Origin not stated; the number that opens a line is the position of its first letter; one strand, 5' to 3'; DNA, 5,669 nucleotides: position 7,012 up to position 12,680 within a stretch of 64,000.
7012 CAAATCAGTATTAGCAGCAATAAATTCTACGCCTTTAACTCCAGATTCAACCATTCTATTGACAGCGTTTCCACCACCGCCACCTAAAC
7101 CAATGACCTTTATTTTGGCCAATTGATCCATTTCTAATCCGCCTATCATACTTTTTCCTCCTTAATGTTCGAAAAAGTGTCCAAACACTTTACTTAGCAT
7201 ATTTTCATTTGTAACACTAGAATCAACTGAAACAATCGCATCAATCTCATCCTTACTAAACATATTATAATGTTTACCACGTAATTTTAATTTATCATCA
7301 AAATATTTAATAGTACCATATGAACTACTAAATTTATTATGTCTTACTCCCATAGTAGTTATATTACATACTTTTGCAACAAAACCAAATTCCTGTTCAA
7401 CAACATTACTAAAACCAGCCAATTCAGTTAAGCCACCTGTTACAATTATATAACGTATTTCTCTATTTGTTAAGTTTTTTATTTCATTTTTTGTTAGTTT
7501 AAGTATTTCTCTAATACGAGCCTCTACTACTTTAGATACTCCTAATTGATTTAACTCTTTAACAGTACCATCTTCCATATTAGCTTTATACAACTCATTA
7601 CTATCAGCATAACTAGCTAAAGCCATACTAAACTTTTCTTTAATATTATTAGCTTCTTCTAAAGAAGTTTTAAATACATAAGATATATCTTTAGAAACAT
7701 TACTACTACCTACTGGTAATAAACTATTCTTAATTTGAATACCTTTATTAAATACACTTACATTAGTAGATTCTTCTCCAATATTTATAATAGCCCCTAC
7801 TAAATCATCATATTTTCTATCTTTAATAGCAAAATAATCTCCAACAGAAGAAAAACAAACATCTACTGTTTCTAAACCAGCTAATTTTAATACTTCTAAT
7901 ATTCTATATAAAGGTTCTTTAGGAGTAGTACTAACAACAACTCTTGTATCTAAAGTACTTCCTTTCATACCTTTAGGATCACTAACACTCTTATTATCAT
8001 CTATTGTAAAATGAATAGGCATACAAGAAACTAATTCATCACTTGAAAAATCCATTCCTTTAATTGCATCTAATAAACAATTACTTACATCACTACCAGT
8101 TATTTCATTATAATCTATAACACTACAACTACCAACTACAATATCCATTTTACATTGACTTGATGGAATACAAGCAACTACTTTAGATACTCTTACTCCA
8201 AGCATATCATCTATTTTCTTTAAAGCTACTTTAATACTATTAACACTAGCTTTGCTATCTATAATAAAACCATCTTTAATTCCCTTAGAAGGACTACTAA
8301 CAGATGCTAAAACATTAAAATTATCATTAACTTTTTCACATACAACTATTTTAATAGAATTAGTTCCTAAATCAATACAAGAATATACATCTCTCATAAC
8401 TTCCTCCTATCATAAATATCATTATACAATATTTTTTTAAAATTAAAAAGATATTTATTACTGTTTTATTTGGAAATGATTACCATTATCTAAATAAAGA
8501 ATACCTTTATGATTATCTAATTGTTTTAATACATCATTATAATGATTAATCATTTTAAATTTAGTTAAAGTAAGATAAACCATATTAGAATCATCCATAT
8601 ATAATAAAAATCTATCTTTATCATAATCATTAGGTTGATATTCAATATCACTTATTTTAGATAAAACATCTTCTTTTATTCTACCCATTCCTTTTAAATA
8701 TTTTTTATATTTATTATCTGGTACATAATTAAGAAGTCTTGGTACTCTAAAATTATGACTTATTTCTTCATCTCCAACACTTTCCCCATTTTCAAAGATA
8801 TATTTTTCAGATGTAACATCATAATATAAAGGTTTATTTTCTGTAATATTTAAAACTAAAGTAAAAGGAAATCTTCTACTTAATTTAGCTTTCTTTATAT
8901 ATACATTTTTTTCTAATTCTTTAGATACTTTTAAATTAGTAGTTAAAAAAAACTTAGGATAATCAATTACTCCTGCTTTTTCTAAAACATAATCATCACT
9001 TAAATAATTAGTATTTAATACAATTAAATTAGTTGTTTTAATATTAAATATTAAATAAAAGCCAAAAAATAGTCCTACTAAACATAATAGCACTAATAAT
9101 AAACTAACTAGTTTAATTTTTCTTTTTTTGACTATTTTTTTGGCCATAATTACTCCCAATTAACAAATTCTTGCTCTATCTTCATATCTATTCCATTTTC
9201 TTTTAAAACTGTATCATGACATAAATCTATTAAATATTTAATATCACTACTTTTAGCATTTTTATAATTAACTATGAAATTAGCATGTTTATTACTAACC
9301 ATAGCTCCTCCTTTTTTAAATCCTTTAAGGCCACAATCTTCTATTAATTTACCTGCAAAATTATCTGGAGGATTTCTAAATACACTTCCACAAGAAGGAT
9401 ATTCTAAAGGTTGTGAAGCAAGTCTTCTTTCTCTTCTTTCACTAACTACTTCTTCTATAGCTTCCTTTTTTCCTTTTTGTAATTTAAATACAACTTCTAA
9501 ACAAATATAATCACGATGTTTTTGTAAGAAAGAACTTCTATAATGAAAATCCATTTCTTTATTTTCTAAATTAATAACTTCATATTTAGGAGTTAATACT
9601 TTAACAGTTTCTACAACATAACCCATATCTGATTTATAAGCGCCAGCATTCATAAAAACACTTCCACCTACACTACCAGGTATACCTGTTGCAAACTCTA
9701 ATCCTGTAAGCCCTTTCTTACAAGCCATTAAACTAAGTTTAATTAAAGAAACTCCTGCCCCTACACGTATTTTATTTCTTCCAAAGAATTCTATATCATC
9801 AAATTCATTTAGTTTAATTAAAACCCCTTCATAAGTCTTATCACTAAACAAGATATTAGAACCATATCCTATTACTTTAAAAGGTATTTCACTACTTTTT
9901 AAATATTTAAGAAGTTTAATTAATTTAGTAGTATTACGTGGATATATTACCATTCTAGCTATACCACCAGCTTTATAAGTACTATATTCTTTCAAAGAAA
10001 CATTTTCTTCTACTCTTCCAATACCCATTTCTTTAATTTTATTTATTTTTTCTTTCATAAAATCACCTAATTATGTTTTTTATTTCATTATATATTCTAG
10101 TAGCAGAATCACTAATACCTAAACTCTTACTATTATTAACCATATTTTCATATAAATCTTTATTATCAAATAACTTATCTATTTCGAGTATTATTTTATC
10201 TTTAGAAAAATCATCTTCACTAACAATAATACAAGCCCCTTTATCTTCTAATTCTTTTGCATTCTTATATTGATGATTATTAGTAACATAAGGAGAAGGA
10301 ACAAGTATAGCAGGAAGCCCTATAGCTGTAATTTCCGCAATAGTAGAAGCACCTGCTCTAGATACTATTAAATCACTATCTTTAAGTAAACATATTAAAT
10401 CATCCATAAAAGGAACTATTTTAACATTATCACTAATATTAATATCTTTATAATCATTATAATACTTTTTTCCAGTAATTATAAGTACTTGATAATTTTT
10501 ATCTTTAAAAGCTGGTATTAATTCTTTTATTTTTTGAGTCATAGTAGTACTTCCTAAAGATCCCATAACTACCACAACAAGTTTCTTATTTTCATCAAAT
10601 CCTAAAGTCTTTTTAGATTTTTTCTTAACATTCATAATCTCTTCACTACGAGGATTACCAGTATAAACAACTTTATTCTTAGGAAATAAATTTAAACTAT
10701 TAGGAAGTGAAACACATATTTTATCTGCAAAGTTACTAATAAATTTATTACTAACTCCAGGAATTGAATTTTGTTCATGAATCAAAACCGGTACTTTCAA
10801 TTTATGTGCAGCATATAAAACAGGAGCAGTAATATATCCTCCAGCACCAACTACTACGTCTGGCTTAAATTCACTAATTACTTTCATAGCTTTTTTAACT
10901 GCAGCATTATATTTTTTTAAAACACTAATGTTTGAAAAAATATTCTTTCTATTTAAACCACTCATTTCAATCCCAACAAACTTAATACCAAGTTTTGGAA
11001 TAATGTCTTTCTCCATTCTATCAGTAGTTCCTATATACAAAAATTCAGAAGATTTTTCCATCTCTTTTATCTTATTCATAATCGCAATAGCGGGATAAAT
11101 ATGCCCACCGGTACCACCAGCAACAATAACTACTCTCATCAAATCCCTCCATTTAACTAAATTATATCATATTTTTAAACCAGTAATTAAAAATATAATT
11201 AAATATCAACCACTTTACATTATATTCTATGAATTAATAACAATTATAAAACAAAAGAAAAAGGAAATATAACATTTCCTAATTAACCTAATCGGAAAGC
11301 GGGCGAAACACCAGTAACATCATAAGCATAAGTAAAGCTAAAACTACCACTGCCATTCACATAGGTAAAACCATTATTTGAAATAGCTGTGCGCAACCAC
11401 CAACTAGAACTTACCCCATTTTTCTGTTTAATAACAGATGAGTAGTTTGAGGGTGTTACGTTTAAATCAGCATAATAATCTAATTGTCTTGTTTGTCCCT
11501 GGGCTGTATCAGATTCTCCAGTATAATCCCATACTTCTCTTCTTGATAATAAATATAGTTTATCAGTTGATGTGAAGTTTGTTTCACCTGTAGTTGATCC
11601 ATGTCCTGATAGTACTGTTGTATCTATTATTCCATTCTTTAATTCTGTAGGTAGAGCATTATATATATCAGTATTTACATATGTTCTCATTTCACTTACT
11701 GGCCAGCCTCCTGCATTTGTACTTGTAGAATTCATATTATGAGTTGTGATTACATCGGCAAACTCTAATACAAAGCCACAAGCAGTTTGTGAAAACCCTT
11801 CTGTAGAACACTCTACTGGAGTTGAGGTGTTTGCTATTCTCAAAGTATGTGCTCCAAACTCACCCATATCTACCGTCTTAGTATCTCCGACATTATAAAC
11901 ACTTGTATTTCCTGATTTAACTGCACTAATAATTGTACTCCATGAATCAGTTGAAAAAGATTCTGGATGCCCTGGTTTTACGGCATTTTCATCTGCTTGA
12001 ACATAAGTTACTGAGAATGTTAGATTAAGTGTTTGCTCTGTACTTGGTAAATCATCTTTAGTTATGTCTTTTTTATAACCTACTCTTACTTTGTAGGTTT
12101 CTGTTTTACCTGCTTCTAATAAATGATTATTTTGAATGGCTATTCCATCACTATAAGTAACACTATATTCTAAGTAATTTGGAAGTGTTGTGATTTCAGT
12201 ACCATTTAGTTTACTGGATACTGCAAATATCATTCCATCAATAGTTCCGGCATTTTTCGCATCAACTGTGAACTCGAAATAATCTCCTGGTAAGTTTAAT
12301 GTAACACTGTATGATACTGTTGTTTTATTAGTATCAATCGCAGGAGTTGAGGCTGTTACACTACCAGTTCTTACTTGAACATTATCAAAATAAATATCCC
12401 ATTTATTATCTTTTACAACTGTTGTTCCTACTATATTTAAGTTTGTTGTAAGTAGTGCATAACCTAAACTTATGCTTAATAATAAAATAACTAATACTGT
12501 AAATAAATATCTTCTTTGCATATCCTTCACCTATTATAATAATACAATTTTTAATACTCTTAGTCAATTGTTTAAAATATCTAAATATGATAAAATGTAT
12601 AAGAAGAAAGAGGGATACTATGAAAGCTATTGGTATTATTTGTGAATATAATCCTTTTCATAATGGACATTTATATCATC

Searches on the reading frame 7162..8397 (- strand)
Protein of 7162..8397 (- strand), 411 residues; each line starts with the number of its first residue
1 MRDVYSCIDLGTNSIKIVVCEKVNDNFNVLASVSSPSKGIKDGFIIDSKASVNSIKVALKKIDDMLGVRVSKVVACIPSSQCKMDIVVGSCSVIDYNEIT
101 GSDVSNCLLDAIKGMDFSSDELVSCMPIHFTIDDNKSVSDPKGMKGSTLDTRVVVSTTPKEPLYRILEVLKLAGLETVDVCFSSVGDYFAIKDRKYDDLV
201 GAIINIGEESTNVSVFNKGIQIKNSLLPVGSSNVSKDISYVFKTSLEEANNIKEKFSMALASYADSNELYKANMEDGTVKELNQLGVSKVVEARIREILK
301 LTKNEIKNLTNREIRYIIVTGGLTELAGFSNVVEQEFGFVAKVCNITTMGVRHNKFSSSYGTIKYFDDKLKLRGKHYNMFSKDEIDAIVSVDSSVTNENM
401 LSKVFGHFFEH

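Call 18: search_protein_families(library=pfam, proteins=[window:7162-8397:-], max_evalue=0.001)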
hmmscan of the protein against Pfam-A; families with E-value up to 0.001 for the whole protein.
window:7162-8397:- (411 aa): 4 families
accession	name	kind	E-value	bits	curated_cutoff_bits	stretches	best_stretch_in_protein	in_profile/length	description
PF14450.12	FtsA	-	4.2e-20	72.8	31.8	1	202-361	1-127/127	Cell division protein FtsA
PF11104.14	PilM_2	-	2.6e-09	36.9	27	1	8-257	2-238/340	Type IV pilus assembly protein PilM;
PF02491.25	SHS2_FTSA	-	1.6e-08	35.2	25.4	1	89-155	11-77/79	SHS2 domain inserted in FTSA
PF06723.19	MreB_Mbl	-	0.00011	21.6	27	0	203-345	149-305/327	MreB/Mbl protein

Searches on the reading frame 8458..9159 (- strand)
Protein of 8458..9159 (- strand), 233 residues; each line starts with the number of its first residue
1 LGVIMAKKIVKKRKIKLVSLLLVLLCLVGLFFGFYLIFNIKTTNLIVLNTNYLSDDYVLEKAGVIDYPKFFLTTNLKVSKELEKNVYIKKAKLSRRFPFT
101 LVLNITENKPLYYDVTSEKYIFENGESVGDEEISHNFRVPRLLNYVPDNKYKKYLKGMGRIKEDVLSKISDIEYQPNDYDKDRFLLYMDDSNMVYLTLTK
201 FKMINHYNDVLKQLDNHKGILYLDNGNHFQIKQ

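Call 18: search_protein_families(library=pfam, proteins=[window:8458-9159:-], max_evalue=0.001)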
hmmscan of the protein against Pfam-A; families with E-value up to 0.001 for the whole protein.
window:8458-9159:- (233 aa): 1 family
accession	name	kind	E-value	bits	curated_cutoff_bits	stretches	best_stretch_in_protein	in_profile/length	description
PF08478.15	POTRA_1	-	3.4e-09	37.3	23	1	44-107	5-68/69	POTRA domain, FtsQ-type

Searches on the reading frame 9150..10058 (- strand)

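Call 18: search_protein_families(library=pfam, proteins=[window:9150-10058:-], max_evalue=0.001)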
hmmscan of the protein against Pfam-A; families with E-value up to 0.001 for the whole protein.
window:9150-10058:- (302 aa): 3 families
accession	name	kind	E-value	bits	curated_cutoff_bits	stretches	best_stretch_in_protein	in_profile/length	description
PF02873.21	MurB_C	-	5.8e-33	113.5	27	1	201-298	2-98/99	UDP-N-acetylenolpyruvoylglucosamine reductase, C-terminal domain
PF01565.28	FAD_binding_4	-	9.7e-22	77.6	26.4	1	35-163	2-137/139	FAD binding domain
PF13051.11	DUF3912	-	0.0004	21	23.1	1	123-184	8-71/92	Protein of unknown function (DUF3912)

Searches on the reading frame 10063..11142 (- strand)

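Call 18: search_protein_families(library=pfam, proteins=[window:10063-11142:-], max_evalue=0.001)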
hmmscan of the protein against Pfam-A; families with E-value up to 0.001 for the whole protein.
window:10063-11142:- (359 aa): 8 families
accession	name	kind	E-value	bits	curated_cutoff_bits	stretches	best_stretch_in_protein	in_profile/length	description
PF03033.26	Glyco_transf_28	-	7.4e-40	136.7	26.2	1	4-143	1-138/139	Glycosyltransferase family 28 N-terminal domain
PF04101.22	Glyco_tran_28_C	-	9.6e-39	133.5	22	1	189-345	2-161/166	Glycosyltransferase family 28 C-terminal domain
PF02350.25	Epimerase_2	-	9.6e-09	35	30.6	1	154-354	143-346/347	UDP-N-acetylglucosamine 2-epimerase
PF00534.26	Glycos_transf_1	-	2.2e-08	34.3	26.4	1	174-339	3-170/172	Glycosyl transferases group 1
PF06722.18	EryCIII-like_C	-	2.6e-05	24.7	31.7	1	235-334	28-122/145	Erythromycin biosynthesis protein CIII-like, C-terminal domain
PF13528.12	Glyco_trans_1_3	-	0.00013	21.6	25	0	46-121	48-120/322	Glycosyl transferase family 1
PF00201.24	UDPGT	-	0.00024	20.5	19.5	1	186-338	275-419/499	UDP-glucoronosyl and UDP-glucosyl transferase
PF08660.17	Alg14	-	0.00061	20.3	27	0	7-121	3-121/171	Oligosaccharide biosynthesis protein Alg14 like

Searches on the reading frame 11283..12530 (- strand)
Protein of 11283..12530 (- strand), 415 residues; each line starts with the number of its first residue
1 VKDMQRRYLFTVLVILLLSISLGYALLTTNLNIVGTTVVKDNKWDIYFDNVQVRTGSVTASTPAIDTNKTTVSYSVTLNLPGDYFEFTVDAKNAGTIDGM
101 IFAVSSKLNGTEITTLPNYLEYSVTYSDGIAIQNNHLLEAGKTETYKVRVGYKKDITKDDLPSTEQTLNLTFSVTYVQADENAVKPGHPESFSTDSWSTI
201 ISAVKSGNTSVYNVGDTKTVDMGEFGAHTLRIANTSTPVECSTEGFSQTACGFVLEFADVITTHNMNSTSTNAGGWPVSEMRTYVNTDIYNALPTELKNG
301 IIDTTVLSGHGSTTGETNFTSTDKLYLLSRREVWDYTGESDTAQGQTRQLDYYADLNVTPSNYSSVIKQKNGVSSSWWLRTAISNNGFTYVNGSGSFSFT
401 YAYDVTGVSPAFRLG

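Call 18: search_protein_families(library=pfam, proteins=[window:11283-12530:-], max_evalue=0.001)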
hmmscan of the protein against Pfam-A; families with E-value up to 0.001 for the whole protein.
window:11283-12530:- (415 aa): 1 family
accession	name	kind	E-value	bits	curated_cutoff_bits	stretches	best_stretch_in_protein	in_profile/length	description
PF19789.6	DUF6273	-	2.5e-18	67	23.5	1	260-414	19-170/172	Domain of unknown function (DUF6273)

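Call 77: search_protein_families(library=ncbifam, proteins=[window:11283-12530:-], max_evalue=0.1)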
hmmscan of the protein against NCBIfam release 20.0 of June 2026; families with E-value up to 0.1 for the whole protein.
window:11283-12530:- (415 aa): 0 families
